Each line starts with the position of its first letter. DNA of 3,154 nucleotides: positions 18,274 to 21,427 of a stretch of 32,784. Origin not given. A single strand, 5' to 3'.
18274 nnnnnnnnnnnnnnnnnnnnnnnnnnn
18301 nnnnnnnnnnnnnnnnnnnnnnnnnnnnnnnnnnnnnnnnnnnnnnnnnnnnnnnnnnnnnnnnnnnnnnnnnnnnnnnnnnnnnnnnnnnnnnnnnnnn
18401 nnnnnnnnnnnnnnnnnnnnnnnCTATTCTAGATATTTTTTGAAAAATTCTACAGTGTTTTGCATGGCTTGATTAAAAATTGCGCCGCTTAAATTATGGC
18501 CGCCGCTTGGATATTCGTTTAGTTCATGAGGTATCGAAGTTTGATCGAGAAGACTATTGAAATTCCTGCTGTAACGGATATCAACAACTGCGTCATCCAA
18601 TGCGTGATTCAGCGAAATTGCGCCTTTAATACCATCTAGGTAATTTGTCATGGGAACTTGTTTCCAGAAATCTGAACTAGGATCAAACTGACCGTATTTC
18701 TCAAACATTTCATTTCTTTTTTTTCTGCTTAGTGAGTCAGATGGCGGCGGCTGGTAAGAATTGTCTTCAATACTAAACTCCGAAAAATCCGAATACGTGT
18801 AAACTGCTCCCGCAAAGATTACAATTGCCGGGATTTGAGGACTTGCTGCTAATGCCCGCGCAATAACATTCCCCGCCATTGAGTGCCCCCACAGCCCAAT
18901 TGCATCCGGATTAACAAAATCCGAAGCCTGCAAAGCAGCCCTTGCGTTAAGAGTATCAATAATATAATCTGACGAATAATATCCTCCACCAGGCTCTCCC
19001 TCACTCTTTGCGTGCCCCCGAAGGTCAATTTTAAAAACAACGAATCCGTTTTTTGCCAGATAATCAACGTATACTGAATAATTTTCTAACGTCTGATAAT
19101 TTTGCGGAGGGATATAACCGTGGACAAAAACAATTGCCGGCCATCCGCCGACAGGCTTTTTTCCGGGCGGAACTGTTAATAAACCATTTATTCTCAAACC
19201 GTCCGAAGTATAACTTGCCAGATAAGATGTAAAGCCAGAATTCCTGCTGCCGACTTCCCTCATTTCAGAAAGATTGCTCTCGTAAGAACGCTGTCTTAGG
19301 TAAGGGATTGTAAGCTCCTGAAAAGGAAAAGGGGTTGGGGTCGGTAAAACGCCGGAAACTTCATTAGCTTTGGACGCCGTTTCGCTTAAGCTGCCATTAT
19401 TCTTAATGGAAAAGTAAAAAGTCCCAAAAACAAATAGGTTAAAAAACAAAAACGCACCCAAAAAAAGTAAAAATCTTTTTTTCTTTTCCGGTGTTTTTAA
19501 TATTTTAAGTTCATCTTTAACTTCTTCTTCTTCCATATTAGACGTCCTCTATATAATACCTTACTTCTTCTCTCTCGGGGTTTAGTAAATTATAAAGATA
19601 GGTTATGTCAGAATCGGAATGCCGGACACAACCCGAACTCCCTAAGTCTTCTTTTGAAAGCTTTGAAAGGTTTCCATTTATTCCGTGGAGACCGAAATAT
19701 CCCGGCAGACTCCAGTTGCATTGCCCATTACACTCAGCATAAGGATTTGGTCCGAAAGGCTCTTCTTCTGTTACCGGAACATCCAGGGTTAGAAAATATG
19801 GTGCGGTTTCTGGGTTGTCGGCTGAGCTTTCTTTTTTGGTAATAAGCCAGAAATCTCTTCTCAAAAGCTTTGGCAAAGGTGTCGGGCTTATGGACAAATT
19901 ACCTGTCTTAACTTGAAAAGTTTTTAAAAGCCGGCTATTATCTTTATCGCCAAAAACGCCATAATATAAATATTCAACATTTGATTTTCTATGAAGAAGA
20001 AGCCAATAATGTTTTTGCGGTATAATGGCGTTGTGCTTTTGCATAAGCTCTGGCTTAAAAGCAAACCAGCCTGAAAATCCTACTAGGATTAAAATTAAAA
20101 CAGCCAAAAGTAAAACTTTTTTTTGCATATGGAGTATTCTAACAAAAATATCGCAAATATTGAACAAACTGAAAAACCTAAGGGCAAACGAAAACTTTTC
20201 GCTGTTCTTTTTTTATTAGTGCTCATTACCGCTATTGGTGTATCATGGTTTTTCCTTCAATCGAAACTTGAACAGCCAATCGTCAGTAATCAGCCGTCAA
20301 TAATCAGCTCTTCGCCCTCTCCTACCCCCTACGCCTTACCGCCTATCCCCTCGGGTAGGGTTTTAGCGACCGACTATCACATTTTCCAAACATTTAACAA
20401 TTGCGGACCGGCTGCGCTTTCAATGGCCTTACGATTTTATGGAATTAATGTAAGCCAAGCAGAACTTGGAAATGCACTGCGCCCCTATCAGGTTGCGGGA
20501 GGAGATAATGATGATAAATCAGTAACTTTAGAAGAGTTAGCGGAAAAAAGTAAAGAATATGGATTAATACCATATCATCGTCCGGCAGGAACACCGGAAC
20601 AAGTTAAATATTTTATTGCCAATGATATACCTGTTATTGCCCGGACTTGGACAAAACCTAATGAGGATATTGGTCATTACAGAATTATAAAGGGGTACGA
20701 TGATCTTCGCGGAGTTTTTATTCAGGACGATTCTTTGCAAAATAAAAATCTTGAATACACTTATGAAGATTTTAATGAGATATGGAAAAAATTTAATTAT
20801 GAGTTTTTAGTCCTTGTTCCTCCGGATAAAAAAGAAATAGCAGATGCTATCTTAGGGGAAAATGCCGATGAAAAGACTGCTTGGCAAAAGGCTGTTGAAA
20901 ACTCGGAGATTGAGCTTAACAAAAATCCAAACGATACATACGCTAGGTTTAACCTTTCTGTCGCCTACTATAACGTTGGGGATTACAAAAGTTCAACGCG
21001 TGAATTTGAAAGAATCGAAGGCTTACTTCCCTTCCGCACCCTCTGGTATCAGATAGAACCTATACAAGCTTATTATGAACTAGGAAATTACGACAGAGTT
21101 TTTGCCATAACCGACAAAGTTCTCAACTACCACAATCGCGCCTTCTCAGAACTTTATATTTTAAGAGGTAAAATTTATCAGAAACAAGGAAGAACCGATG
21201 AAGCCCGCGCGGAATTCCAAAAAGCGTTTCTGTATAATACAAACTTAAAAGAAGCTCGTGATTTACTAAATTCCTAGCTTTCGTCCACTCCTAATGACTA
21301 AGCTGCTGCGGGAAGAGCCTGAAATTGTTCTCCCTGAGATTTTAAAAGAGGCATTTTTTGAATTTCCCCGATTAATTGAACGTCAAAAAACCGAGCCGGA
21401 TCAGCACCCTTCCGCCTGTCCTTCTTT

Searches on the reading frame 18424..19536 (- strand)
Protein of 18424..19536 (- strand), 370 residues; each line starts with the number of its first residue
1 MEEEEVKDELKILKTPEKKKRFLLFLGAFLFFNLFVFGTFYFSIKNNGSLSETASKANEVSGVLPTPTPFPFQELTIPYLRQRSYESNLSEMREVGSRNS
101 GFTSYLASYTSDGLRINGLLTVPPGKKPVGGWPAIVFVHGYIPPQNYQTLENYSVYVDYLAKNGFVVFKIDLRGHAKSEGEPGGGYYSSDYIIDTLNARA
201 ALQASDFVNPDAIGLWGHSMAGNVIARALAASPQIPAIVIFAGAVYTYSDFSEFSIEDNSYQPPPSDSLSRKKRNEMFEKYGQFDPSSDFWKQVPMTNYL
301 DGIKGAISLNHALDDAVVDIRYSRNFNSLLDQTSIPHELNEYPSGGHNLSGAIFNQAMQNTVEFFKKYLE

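Call 3: search_protein_families(library=pfam, proteins=[window:18424-19536:-], max_evalue=1)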
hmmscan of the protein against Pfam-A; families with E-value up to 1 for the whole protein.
window:18424-19536:- (370 aa): 14 families
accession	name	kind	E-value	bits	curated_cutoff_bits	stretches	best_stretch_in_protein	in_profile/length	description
PF12146.15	Hydrolase_4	-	9.6e-14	51.7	27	1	134-247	6-113/239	Serine aminopeptidase, S33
PF00561.26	Abhydrolase_1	-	8e-13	49.1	25.8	1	133-243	1-102/245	alpha/beta hydrolase fold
PF02129.25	Peptidase_S15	-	1.7e-10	41.5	23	1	112-250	1-135/262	X-Pro dipeptidyl-peptidase (S15 family)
PF00326.27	Peptidase_S9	-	6.5e-10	39.3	22.6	1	156-369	6-210/213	Prolyl oligopeptidase family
PF12697.13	Abhydrolase_6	-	1.9e-07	32.4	26.3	1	135-255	1-94/217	Alpha/beta hydrolase family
PF08840.17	BAAT_C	-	0.0018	18.8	20.9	1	200-350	11-161/210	BAAT / Acyl-CoA thioester hydrolase C terminal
PF02230.22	Abhydrolase_2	-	0.003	17.8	23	1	306-366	158-214/217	Phospholipase/Carboxylesterase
PF01738.24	DLH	-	0.0054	16.8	21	1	131-347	12-186/217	Dienelactone hydrolase family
PF20434.5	BD-FAE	-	0.021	14.8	26.8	1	132-327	13-212/215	BD-FAE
PF07224.18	Chlorophyllase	-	0.043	13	26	1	128-230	38-134/301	Chlorophyllase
PF12740.14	PETase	-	0.056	13.3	28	1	134-242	56-156/263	PET hydrolase-like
PF22852.1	SoxE_N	-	0.069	13.5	27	1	237-255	17-35/48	Sulfocyanin, N-terminal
PF03403.19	PAF-AH_p_II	-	0.13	11.2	20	1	127-175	95-138/372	Platelet-activating factor acetylhydrolase, isoform II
PF00756.26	Esterase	-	0.18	12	22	1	122-280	14-174/251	Putative esterase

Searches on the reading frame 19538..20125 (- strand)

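Call 65: search_protein_families(library=pfam, proteins=[window:19538-20125:-], max_evalue=0.01)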
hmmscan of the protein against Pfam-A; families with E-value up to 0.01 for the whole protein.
window:19538-20125:- (195 aa): 1 family
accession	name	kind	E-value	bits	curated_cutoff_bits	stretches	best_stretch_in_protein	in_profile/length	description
PF03734.19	YkuD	-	7.8e-05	23.7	23.4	1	63-183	37-140/146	L,D-transpeptidase catalytic domain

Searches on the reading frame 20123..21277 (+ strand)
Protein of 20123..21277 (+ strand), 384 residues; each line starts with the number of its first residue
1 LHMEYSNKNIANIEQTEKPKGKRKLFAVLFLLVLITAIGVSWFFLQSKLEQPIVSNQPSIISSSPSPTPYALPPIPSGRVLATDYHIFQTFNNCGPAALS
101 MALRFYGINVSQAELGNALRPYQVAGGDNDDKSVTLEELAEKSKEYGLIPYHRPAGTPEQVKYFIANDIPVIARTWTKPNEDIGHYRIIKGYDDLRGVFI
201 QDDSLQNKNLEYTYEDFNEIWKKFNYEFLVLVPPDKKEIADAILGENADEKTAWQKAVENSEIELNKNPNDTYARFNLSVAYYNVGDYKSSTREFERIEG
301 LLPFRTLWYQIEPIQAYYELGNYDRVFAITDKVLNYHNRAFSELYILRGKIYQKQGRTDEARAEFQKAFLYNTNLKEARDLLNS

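Call 65: search_protein_families(library=pfam, proteins=[window:20123-21277:+], max_evalue=0.01)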
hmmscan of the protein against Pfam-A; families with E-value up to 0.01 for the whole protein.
window:20123-21277:+ (384 aa): 14 families
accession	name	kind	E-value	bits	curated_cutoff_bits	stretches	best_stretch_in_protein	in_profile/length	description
PF13529.12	Peptidase_C39_2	-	1.1e-13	52.4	24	1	89-202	8-141/143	Peptidase_C39 like family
PF07719.23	TPR_2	-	2.2e-09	37.1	27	1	343-372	2-31/34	Tetratricopeptide repeat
PF03412.21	Peptidase_C39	-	3.6e-09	37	22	1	92-223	11-123/133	Peptidase C39 family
PF13181.12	TPR_8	-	1.5e-06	28.4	25.7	1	343-370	2-29/34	Tetratricopeptide repeat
PF14559.12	TPR_19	-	3.1e-05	24.6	25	0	319-381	3-64/68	Tetratricopeptide repeat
PF13431.12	TPR_17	-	4e-05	24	24.4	0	265-288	6-29/34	Tetratricopeptide repeat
PF13371.12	TPR_9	-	6.7e-05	23.3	35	0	253-297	10-54/73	Tetratricopeptide repeat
PF13424.12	TPR_12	-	0.0002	21.9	30.1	0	323-368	26-71/77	Tetratricopeptide repeat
PF12895.13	ANAPC3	-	0.00042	21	27.2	0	315-367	31-81/82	Anaphase-promoting complex, cyclosome, subunit 3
PF00515.34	TPR_1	-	0.00043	20.4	27.8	1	343-368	2-27/34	Tetratricopeptide repeat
PF13374.12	TPR_10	-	0.00087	19.7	27.5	0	349-368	9-28/42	Tetratricopeptide repeat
PF09976.15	TPR_21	-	0.0018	18.5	25.5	1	338-371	141-175/193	Tetratricopeptide repeat-like domain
PF13432.12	TPR_16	-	0.0043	17.9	32.7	0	348-372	3-27/65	Tetratricopeptide repeat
PF13428.12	TPR_14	-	0.0078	17.3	23.5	0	343-368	2-27/44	Tetratricopeptide repeat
